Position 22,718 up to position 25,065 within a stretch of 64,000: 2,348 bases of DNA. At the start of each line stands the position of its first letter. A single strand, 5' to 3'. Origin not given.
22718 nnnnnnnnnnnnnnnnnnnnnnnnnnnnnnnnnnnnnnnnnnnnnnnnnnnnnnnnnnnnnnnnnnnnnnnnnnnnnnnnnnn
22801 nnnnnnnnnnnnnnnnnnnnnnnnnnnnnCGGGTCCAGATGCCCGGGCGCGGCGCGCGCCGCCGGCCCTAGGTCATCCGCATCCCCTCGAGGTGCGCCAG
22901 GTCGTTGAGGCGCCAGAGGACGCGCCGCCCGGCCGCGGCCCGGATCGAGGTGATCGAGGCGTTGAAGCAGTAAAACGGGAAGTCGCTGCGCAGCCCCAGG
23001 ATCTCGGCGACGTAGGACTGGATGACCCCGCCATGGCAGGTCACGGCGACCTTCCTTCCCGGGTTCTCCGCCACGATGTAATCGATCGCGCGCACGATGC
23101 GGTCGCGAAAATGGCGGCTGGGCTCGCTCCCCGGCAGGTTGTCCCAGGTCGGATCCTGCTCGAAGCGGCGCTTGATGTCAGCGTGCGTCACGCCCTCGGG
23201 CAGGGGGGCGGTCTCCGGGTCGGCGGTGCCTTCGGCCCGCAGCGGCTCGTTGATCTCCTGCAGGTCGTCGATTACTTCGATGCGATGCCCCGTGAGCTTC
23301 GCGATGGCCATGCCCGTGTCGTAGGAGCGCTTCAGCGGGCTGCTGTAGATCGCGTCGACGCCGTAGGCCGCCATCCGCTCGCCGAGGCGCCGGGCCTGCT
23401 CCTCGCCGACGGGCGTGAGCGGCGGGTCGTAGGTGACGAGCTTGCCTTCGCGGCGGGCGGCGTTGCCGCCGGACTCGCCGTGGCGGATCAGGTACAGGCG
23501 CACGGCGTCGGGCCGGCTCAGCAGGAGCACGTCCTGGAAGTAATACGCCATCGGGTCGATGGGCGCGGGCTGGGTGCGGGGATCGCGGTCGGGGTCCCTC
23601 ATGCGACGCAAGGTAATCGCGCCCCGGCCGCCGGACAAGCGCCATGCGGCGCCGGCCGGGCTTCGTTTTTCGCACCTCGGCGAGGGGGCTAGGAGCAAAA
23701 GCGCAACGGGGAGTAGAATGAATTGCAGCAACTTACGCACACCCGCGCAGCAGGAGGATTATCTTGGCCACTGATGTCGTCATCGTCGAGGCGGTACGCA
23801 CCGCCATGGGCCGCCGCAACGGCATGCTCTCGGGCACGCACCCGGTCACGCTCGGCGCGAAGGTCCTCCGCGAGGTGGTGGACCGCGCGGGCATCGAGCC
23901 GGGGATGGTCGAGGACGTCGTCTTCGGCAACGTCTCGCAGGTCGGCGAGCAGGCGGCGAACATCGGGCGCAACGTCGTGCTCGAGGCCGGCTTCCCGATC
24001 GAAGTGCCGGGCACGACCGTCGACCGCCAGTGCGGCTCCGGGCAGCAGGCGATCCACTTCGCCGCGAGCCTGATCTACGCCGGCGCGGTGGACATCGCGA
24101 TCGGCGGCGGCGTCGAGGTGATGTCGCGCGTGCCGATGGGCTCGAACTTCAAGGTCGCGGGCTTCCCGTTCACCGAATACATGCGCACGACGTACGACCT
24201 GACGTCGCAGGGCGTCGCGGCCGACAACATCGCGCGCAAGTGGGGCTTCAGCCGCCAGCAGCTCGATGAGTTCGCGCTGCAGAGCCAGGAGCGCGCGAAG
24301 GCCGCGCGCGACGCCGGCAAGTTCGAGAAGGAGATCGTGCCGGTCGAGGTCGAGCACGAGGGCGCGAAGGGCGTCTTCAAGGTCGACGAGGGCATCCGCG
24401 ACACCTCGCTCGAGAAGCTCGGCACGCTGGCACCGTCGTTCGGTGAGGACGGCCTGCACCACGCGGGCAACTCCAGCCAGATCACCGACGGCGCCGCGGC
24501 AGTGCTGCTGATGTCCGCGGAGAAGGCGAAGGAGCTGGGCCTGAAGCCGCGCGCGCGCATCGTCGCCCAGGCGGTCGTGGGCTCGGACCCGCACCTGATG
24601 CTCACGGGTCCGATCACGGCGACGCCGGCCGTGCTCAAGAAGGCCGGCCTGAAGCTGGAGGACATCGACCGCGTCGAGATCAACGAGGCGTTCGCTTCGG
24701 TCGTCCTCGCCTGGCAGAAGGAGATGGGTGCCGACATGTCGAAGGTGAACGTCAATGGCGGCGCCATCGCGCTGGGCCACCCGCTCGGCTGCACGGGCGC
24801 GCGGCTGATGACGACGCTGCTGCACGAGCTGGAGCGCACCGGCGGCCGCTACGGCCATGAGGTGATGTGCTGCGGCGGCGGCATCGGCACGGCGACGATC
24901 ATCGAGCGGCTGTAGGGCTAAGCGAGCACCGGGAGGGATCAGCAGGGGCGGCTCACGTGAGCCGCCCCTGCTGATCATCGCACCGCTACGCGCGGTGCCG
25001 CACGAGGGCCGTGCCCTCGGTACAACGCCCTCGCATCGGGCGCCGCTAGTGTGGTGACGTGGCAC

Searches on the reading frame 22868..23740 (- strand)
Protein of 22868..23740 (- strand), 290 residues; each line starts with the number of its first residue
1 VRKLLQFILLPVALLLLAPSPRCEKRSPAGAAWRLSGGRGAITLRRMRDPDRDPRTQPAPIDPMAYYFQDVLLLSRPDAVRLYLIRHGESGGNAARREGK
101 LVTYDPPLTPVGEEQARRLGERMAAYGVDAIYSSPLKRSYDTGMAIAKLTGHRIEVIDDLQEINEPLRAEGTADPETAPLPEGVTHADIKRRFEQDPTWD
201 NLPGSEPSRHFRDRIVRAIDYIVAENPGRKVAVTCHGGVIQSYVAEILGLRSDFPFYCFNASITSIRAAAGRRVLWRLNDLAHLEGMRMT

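Call 5: search_protein_families(library=pfam, proteins=[window:22868-23740:-], max_evalue=0.01)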
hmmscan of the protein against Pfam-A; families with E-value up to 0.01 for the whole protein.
window:22868-23740:- (290 aa): 1 family
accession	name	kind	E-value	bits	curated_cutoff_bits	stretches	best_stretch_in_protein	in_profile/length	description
PF00300.27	His_Phos_1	-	5.5e-38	131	21.7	1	82-280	1-193/194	Histidine phosphatase superfamily (branch 1)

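Call 24: search_protein_families(library=ncbifam, proteins=[window:22868-23740:-], max_evalue=0.1)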
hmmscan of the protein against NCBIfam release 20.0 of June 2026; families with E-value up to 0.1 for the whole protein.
window:22868-23740:- (290 aa): 15 families
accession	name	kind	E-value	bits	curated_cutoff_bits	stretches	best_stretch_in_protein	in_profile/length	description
TIGR03162.1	ribazole_cobC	equivalog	2.2e-21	76.1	162.9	1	82-254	1-162/176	alpha-ribazole phosphatase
NF045917.1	PhserinePhPspA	equivalog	5.4e-21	75.2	350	1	80-285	2-201/211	phosphoserine phosphatase PspA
NF005567.0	PRK07238.1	equivalog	2.5e-19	69.8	326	1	76-284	174-377/378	bifunctional RNase H/acid phosphatase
TIGR03848.1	MSMEG_4193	subfamily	1.8e-16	60.2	203.85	1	83-281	3-199/204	MSMEG_4193 family putative phosphomutase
NF002901.0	PRK03482.1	equivalog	9.1e-13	48.3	261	1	81-251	3-165/215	2,3-diphosphoglycerate-dependent phosphoglycerate mutase GpmB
NF038349.1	dPGM_arch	equivalog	1.5e-12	47.8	225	1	84-275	3-178/194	2,3-diphosphoglycerate-dependent phosphoglycerate mutase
NF011580.0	PRK15004.1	equivalog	5.3e-10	39.6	250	1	81-164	2-83/203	adenosylcobalamin/alpha-ribazole phosphatase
NF009994.0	PRK13463.1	equivalog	3.7e-08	33.4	277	1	82-252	5-167/203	phosphoserine phosphatase 1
TIGR00249.1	sixA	equivalog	1e-05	25.4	74.5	1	81-161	2-79/154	phosphohistidine phosphatase SixA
NF009993.0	PRK13462.1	equivalog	1.2e-05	25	226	1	80-265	6-178/203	acid phosphatase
NF002217.0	PRK01112.1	equivalog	6.5e-05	22.4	320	1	81-157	3-78/228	2,3-bisphosphoglycerate-dependent phosphoglycerate mutase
NF010713.0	PRK14115.1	equivalog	8e-05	22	305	1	81-147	3-69/248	2,3-diphosphoglycerate-dependent phosphoglycerate mutase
NF002339.0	PRK01295.1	equivalog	0.00036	20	316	1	82-159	5-83/206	2,3-bisphosphoglycerate-dependent phosphoglycerate mutase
NF010718.0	PRK14120.1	equivalog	0.00041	19.7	366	1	80-146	5-72/249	phosphoglyceromutase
TIGR01258.1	pgm_1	subfamily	0.00043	19.7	81.7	1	81-148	2-69/245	2,3-bisphosphoglycerate-dependent phosphoglycerate mutase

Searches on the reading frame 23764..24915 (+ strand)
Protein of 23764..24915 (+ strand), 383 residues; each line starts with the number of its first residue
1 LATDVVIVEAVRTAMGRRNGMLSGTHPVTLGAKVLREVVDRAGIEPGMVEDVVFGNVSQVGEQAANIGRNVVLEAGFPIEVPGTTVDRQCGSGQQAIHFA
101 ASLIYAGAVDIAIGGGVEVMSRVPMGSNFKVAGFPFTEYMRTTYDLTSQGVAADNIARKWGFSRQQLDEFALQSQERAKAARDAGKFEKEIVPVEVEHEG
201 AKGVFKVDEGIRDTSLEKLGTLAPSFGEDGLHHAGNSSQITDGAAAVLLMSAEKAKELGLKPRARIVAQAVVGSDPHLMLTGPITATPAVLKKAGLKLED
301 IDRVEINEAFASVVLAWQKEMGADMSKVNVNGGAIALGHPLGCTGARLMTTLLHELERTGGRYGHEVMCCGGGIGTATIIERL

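Call 5: search_protein_families(library=pfam, proteins=[window:23764-24915:+], max_evalue=0.01)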
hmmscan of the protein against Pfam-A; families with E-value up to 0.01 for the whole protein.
window:23764-24915:+ (383 aa): 5 families
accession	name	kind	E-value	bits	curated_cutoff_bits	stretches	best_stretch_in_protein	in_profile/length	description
PF00108.29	Thiolase_N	-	1.1e-73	248.3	26.4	1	5-252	1-259/260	Thiolase, N-terminal domain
PF02803.24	Thiolase_C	-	2.7e-48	163.1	27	1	260-382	1-123/123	Thiolase, C-terminal domain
PF00109.32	ketoacyl-synt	-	7.9e-05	22.8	20.8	1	80-123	164-207/252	Beta-ketoacyl synthase, N-terminal domain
PF08541.16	ACP_syn_III_C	-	0.00014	22.4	26.6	1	291-376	1-81/90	3-Oxoacyl-[acyl-carrier-protein (ACP)] synthase III C terminal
PF22691.2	Thiolase_C_1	-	0.00043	20.5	28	0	271-322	8-59/144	Thiolase C-terminal domain-like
